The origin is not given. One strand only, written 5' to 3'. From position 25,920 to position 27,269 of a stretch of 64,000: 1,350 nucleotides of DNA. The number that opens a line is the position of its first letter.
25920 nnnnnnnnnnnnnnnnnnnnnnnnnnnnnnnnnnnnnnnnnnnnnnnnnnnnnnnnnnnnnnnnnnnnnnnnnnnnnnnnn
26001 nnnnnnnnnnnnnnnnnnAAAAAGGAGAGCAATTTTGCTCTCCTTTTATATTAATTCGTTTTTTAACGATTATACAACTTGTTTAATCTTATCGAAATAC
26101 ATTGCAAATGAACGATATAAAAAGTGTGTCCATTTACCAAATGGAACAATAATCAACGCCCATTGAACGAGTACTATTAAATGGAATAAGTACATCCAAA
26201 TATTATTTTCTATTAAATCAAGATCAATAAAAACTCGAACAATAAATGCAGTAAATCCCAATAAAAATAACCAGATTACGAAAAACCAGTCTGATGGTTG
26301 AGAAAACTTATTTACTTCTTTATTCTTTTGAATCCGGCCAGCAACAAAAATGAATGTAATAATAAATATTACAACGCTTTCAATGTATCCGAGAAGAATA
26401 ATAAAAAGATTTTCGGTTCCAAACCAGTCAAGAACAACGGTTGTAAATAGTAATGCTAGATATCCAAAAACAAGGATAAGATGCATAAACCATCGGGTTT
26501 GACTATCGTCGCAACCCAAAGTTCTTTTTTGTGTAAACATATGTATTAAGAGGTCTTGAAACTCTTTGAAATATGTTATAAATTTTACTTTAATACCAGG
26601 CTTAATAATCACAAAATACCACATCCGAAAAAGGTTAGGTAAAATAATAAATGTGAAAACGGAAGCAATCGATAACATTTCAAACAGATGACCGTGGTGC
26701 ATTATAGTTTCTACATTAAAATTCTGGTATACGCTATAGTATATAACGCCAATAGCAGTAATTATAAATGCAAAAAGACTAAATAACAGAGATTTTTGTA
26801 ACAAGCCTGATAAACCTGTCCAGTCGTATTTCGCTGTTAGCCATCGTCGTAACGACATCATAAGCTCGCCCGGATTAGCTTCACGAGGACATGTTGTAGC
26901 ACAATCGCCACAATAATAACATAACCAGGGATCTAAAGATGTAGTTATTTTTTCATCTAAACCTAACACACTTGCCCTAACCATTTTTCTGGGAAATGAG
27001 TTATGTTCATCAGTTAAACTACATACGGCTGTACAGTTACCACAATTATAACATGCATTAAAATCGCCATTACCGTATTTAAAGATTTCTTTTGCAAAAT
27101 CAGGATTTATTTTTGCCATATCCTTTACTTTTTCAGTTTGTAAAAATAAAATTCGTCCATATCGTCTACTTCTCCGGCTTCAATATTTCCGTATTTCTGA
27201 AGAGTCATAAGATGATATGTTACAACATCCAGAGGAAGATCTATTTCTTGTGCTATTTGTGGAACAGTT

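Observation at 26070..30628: Qmo-like membrane complex (two HdrA-type flavoproteins plus HdrC::cyt-b fusion) with no APS reductase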

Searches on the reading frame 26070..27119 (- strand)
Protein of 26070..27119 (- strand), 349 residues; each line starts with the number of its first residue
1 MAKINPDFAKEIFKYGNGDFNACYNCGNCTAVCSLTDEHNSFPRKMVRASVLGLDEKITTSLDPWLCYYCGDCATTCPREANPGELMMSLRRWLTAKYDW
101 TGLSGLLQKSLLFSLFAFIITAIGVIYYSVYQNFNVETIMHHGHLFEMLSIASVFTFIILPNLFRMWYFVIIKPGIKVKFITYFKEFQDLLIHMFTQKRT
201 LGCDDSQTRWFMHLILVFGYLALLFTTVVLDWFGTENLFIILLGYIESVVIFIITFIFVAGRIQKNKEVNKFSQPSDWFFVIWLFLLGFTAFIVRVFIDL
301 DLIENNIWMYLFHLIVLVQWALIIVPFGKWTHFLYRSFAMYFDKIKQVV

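Call 3: search_protein_families(library=pfam, proteins=[window:26070-27119:-], max_evalue=0.01)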
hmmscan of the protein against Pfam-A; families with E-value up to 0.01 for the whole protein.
window:26070-27119:- (349 aa): 7 families
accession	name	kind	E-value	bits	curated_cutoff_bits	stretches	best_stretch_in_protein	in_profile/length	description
PF12838.12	Fer4_7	-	1.4e-07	32.3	27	1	23-81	2-52/52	4Fe-4S dicluster domain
PF13187.11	Fer4_9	-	2.5e-07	31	27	1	22-80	1-50/52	4Fe-4S dicluster domain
PF13534.11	Fer4_17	-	4.5e-07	30.7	22.2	1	22-80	1-59/61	4Fe-4S dicluster domain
PF13183.11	Fer4_8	-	6.9e-07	30.2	27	1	21-80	3-67/68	4Fe-4S dicluster domain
PF13237.11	Fer4_10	-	1.4e-05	25.3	25.5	1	19-78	5-53/53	4Fe-4S dicluster domain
PF25160.1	LdpA_Fe-S-bd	-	5.7e-05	23.2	27.6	0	22-35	27-40/49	LdpA Fe-S cluster-binding domain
PF13484.11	Fer4_16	-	0.00011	23.3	30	0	67-83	2-18/66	4Fe-4S double cluster binding domain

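Call 5: search_protein_families(library=ncbifam, proteins=[window:26070-27119:-], max_evalue=0.001)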
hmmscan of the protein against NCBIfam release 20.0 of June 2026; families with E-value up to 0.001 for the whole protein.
window:26070-27119:- (349 aa): 12 families
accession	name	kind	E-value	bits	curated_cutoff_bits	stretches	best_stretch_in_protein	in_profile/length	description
NF038018.1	qmoC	equivalog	2.7e-47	161.9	300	1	7-342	4-360/360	quinone-interacting membrane-bound oxidoreductase complex subunit QmoC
TIGR03290.1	CoB_CoM_SS_C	equivalog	1.7e-13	50.8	160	1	21-93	2-74/144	CoB--CoM heterodisulfide reductase subunit C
NF041890.1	hdrC_Methbact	equivalog_domain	1.1e-11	44.7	270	1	18-92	26-99/192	ferredoxin:CoB-CoM heterodisulfide reductase subunit HdrC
NF041779.1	hetero_SS_HdrC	equivalog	1.1e-09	38.1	350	1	20-92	30-101/198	ferredoxin:CoB-CoM heterodisulfide reductase subunit HdrC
TIGR02512.1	FeFe_hydrog_A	subfamily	1.7e-05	23.9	405.95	1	19-81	5-66/375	[FeFe] hydrogenase, group A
NF009226.0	PRK12576.1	equivalog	3.8e-05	23.2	344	1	3-93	141-236/317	succinate dehydrogenase/fumarate reductase iron-sulfur subunit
NF008369.0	PRK11168.1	equivalog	7e-05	21.9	278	1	18-92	8-85/401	anaerobic glycerol-3-phosphate dehydrogenase subunit C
NF042909.1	FMH_DH_FwdF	exception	0.00016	20.9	375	1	19-81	255-310/336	tungsten-dependent formylmethanofuran dehydrogenase subunit FwdF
NF040763.1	FeFe_hydrog_A6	exception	0.00019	19.9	765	1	19-81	143-204/571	NADH-dependent [FeFe] hydrogenase, group A6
NF045663.1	diclust_near_Sec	equivalog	0.00036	18.7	530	1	25-96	310-384/759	pyridine nucleotide-disulfide oxidoreductase/dicluster-binding protein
NF058577.1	FdxA_fam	equivalog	0.00051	20.2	65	0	61-81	32-52/52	4Fe-4S ferredoxin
TIGR04105.1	FeFe_hydrog_B1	subfamily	0.00099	17.9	450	0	19-79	140-202/462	monomeric [FeFe] hydrogenase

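Call 7: find_encoding_contigs(protein=window:26070-27119:-, flank=10000, max_places=6)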
Protein window:26070-27119:- (349 aa): no gene with exactly this product is on record in the collection.

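Call 9: find_homologous_proteins(query=window:26070-27119:-, max_evalue=0.00001)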
Query window:26070-27119:- (349 aa): 4637 proteins with E <= 0.00001 among 7426 candidates; the best 120 are listed.
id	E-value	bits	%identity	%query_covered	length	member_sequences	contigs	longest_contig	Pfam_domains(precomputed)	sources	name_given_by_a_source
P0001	2.9e-231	785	98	100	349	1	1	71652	PF12838.13,PF13534.12,PF13237.12,PF13183.12,PF13187.12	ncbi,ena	-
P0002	2.0e-218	743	91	100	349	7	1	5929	PF12838.13,PF13534.12,PF13237.12,PF13183.12,PF13187.12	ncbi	-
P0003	2.4e-215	733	89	100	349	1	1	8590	PF12838.13,PF13534.12,PF13237.12,PF13183.12,PF13187.12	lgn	-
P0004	2.7e-200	683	83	99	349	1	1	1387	PF12838.13,PF13534.12,PF25160.2,PF13237.12,PF13183.12,PF13187.12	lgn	-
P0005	4.1e-200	683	83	100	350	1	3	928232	PF12838.13,PF13534.12,PF13237.12,PF13183.12,PF13187.12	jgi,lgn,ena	-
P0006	5.4e-200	682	83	99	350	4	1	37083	PF12838.13,PF13534.12,PF13237.12,PF13183.12,PF13187.12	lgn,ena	-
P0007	2.8e-198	676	80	100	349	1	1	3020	PF12838.13,PF13534.12,PF13183.12,PF13187.12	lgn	-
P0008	8.1e-198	675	82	100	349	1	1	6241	PF12838.13,PF13534.12,PF13237.12,PF13183.12,PF13187.12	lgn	-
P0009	8.6e-197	672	83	99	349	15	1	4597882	PF12838.13,PF13534.12,PF25160.2,PF13237.12,PF13183.12,PF13187.12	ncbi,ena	-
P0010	1.1e-196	671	82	99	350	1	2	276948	PF12838.13,PF13534.12,PF13237.12,PF13183.12,PF13187.12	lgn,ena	-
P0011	3.9e-196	669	80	99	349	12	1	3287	PF12838.13,PF13534.12,PF13183.12,PF13187.12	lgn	-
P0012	2.1e-191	654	78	100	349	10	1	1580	PF12838.13,PF13534.12,PF13183.12,PF13187.12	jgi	jgi:ferredoxin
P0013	6.0e-191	652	78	99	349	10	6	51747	PF12838.13,PF13534.12,PF13237.12,PF13183.12,PF13187.12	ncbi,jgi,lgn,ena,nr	ncbi:MAG TPA: 4Fe-4S dicluster domain-containing protein [Tenuifilaceae bacterium]|nr:4Fe-4S diclust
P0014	1.3e-190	651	78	99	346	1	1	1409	PF12838.13,PF13534.12,PF13237.12,PF13183.12,PF13187.12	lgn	-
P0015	6.5e-187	639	76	99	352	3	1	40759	PF12838.13,PF13534.12,PF13183.12,PF13187.12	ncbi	-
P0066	1.6e-169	582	71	99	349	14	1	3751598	PF12838.13,PF13534.12,PF13237.12,PF13183.12,PF13187.12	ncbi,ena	-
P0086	1.6e-168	579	69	100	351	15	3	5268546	PF12838.13,PF13534.12,PF25160.2,PF13237.12,PF13183.12,PF13187.12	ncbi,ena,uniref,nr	ncbi:4Fe-4S dicluster domain-containing protein [Labilibaculum euxinus]|uniref:4Fe-4S dicluster doma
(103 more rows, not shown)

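Call 10: find_related_loci(query=window:26070-27119:-, collection=genome_contigs, flank=10000)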
Query window:26070-27119:- (349 aa) in genome_contigs; peptide patterns used: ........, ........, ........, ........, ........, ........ (x = any residue, [..] = any of these).
599 stretches matched a pattern (row limit reached: there are more); 562 encode a relative of the query (tblastn E <= 1e-3); the best 80 are kept; 80 distinct loci.
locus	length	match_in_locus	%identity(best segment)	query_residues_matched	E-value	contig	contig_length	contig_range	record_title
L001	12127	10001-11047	98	1-349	0e+0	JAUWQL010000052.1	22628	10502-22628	MAG: Bacteroidales bacterium isolate CSMAG_2501 CSMAG_2501_k141_279882_length_22628_cov_13.9873, whole genome shotgun se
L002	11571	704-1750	95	1-349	0e+0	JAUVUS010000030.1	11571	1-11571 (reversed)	MAG: Bacteroidales bacterium isolate CSMAG_798 CSMAG_798_k127_3688139_length_11571_cov_12.4934, whole genome shotgun seq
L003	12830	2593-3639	94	1-349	0e+0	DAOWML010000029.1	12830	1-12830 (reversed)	MAG TPA_asm: Bacteroidales bacterium isolate CSMAG_3001 CSMAG_3001_k141_1799751_length_12830_cov_185.3349, whole genome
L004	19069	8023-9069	83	1-349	0e+0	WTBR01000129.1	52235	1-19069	MAG: Bacteroidales bacterium isolate GLR59 c_000000635217, whole genome shotgun sequence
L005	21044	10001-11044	83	1-348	0e+0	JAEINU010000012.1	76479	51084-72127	MAG: Bacteroidales bacterium isolate MAG12 NODE_336_length_76479_cov_63.803788, whole genome shotgun sequence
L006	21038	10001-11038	81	1-346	0e+0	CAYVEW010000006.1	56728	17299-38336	MAG TPA_asm: uncultured Bacteroidales bacterium isolate binchicken_co42_308 genome assembly, contig: NODE_382_length_567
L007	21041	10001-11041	78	1-347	0e+0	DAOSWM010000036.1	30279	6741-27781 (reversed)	MAG TPA_asm: Tenuifilaceae bacterium isolate AMR_MDS_2137 NODE_972_length_30279_cov_30.807570, whole genome shotgun sequ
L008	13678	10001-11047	78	1-349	0e+0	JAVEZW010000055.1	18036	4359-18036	MAG: Bacteroidales bacterium isolate BF4_75 NODE_9503_length_18036_cov_9.640069_Biofilm4, whole genome shotgun sequence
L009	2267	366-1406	76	1-347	0e+0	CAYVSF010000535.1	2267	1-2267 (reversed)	MAG TPA_asm: uncultured Bacteroidales bacterium isolate binchicken_co13_200 genome assembly, contig: NODE_93599_length_2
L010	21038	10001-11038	75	1-346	0e+0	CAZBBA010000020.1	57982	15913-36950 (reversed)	MAG TPA_asm: uncultured Rikenellaceae bacterium isolate binchicken_co168_294 genome assembly, contig: NODE_844_length_57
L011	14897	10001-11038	75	1-346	0e+0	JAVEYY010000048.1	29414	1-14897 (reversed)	MAG: Tenuifilaceae bacterium isolate BF4_52 NODE_4583_length_29414_cov_29.201864_Biofilm4, whole genome shotgun sequence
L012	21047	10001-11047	74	1-349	0e+0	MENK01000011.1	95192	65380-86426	MAG: Bacteroidetes bacterium GWB2_32_14 gwb2_scaffold_214, whole genome shotgun sequence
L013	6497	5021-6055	74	1-345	0e+0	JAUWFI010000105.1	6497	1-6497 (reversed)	MAG: Bacteroidota bacterium isolate CSMAG_2212 CSMAG_2212_k141_572721_length_6497_cov_7.0000, whole genome shotgun seque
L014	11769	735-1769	74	1-345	0e+0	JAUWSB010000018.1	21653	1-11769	MAG: Bacteroidota bacterium isolate CSMAG_2543 CSMAG_2543_k127_1559890_length_21653_cov_156.3199, whole genome shotgun s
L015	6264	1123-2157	74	1-345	0e+0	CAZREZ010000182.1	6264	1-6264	MAG TPA_asm: uncultured Bacteroidales bacterium isolate binchicken_co181_636 genome assembly, contig: NODE_27584_length_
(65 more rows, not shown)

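Call 16: search_solved_structures(query=window:26070-27119:-, max_evalue=1, show_alignments=2)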
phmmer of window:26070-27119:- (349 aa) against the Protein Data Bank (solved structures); distinct sequences matched with E-value up to 1: 34.
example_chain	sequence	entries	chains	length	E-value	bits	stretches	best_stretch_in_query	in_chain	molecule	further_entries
7bkb_C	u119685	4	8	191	2.2e-15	59.9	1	3-98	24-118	CoB--CoM heterodisulfide reductase subunit C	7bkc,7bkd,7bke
5odc_C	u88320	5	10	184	1.6e-10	43.9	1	20-96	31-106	Heterodisulfide reductase, subunit C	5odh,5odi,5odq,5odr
9sfi_E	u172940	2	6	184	1.3e-09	40.9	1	20-95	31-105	H(2)/formate:CoB-CoM heterodisulfide,ferredoxin reductase subunit C2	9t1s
8rvv_C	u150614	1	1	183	1.8e-08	37.1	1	3-86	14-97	H(2):CoB-CoM heterodisulfide,ferredoxin reductase subunit C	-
8rvu_c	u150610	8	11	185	1.9e-08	37.1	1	3-86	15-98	H(2):CoB-CoM heterodisulfide,ferredoxin reductase subunit C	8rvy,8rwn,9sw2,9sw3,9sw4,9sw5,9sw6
9sfi_U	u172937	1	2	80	0.036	16.4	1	22-81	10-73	4Fe-4S binding protein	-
7z0s_B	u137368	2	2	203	0.047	16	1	18-81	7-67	Formate hydrogenlyase subunit 2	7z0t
5t5i_G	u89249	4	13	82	0.049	16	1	22-81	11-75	Tungsten formylmethanofuran dehydrogenase subunit fwdG | Tungsten formylmethanofuran dehydrogenase, subunit G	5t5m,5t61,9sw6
7zc6_C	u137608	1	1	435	0.17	14.2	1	21-81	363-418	RnfC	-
9rj9_A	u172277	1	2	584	0.17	14.2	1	8-82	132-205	Iron hydrogenase 1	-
8rja_F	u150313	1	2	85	0.26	13.6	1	22-81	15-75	NAD(P)H-quinone oxidoreductase subunit I, chloroplastic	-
8rja_E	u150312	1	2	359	0.28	13.5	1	19-79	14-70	Coenzyme F420 hydrogenase/dehydrogenase, beta subunit C terminus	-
5la3_A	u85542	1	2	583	0.29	13.5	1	8-82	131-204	Iron hydrogenase 1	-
1c4a_A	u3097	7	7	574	0.29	13.5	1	8-82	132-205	PROTEIN (FE-ONLY HYDROGENASE) | PROTEIN (PERIPLASMIC HYDROGENASE 1) | Iron hydrogenase 1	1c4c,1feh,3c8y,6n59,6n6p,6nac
6gm1_A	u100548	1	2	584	0.29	13.4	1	8-82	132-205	Iron hydrogenase 1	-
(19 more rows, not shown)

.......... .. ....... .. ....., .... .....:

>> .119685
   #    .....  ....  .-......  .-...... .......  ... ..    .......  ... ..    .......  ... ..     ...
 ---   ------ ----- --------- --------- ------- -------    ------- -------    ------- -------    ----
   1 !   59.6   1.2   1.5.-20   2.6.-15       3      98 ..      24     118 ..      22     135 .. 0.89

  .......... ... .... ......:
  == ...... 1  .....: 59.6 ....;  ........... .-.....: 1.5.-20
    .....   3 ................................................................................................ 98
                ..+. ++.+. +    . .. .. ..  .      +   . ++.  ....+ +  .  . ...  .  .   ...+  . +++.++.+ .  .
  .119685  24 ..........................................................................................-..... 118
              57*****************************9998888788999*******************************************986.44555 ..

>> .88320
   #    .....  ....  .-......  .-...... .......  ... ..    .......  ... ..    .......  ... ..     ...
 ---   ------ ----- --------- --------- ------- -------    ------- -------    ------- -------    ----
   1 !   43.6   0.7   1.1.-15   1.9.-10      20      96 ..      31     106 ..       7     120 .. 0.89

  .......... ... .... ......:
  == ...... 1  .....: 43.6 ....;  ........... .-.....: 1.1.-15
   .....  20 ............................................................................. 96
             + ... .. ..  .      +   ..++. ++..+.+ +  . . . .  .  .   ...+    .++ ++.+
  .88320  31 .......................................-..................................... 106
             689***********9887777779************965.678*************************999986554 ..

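Call 23: search_protein_representatives(protein=window:26070-27119:-)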
Query: 349 residues. Proteins with E-value up to 0.001 (for the whole library): 1861; up to 1e-10: 511; up to 1e-30: 134. The best 150 are listed.
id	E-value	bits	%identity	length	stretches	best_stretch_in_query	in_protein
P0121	8.5e-145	498.9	60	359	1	1-345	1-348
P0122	1.8e-114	399.1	68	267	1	87-345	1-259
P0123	1.6e-83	297.2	61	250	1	1-200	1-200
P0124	6.1e-77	275.6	40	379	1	3-347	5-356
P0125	5.6e-75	269.2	38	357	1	4-347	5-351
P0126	5.7e-74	265.8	36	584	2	3-347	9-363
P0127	9.6e-71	255.2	39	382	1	1-347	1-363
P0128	1.8e-70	254.3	40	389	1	3-347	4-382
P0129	4.8e-70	252.9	40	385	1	3-348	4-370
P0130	3.2e-68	246.9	51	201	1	3-200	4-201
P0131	1.9e-67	244.4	59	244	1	116-302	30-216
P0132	4.9e-67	243.0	39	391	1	5-347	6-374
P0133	3.7e-66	240.1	41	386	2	3-126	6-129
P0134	3.9e-66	240.1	39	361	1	2-347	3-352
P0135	6.4e-65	236.1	61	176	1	98-271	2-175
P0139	1.1e-62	228.7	39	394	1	11-346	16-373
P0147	2.7e-53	197.8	34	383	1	4-347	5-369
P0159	6.9e-46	173.4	35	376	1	2-345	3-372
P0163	3.1e-45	171.3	34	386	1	1-342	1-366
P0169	2.9e-44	168.1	39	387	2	3-127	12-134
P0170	3.4e-44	167.9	33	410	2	1-217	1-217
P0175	2.0e-43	165.4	37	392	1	8-342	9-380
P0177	6.2e-43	163.7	35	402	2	3-128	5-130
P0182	9.8e-42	159.8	30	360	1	3-342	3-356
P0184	1.4e-41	159.3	30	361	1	2-346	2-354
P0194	8.1e-40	153.5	30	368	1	3-343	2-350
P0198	1.2e-38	149.6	30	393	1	4-345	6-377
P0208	1.9e-37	145.7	29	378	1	4-345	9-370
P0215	1.5e-36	142.7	32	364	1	7-346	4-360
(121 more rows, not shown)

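Call 24: search_protein_families(library=ncbifam, proteins=[P0121, P0124, P0125, P0127, P0128, P0132, P0139, P0147, P0163, P0182], max_evalue=1e-20)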
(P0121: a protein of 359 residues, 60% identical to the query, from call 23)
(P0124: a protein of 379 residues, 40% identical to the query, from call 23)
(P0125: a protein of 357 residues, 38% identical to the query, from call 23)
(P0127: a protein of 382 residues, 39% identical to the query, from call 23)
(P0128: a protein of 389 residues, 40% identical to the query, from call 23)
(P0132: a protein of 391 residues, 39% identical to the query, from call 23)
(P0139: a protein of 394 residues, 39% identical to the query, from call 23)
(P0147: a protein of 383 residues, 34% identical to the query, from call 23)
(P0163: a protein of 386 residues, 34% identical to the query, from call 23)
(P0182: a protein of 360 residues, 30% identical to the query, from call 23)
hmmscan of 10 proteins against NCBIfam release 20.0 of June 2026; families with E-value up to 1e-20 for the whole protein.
P0121 (359 aa): 1 family
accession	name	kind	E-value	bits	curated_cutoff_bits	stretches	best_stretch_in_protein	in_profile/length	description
NF038018.1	qmoC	equivalog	1.8e-47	162.6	300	1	7-345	4-360/360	quinone-interacting membrane-bound oxidoreductase complex subunit QmoC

P0124 (379 aa): 1 family
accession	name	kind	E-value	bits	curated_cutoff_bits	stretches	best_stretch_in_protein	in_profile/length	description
NF038018.1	qmoC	equivalog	6.6e-41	140.9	300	1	9-351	4-360/360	quinone-interacting membrane-bound oxidoreductase complex subunit QmoC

P0125 (357 aa): 1 family
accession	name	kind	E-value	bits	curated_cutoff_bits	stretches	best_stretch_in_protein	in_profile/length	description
NF038018.1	qmoC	equivalog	1.4e-44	153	300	1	6-344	2-358/360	quinone-interacting membrane-bound oxidoreductase complex subunit QmoC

P0127 (382 aa): 1 family
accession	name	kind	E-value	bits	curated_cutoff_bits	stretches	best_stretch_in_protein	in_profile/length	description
NF038018.1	qmoC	equivalog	3.3e-59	201.2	300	1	7-358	4-360/360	quinone-interacting membrane-bound oxidoreductase complex subunit QmoC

P0128 (389 aa): 1 family
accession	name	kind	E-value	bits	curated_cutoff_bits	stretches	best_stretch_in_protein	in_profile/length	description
NF038018.1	qmoC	equivalog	1.5e-59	202.3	300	1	8-375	4-358/360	quinone-interacting membrane-bound oxidoreductase complex subunit QmoC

P0132 (391 aa): 1 family
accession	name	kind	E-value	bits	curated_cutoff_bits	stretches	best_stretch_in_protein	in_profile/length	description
NF038018.1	qmoC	equivalog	2.8e-54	184.9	300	1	10-369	6-360/360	quinone-interacting membrane-bound oxidoreductase complex subunit QmoC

P0139 (394 aa): 1 family
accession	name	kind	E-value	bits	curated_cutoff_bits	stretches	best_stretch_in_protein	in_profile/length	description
NF038018.1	qmoC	equivalog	2.2e-69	234.6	300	1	9-367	1-358/360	quinone-interacting membrane-bound oxidoreductase complex subunit QmoC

P0147 (383 aa): 1 family
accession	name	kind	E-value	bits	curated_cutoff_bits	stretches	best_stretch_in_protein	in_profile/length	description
NF038018.1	qmoC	equivalog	5.6e-53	180.7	300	1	10-363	6-359/360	quinone-interacting membrane-bound oxidoreductase complex subunit QmoC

P0163 (386 aa): 1 family
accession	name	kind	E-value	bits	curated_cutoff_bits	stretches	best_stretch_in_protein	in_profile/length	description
NF038018.1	qmoC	equivalog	4.1e-65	220.6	300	1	5-364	2-358/360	quinone-interacting membrane-bound oxidoreductase complex subunit QmoC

P0182 (360 aa): 1 family
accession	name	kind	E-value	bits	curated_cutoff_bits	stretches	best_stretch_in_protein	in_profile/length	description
NF038018.1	qmoC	equivalog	1.2e-62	212.5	300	1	9-354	6-358/360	quinone-interacting membrane-bound oxidoreductase complex subunit QmoC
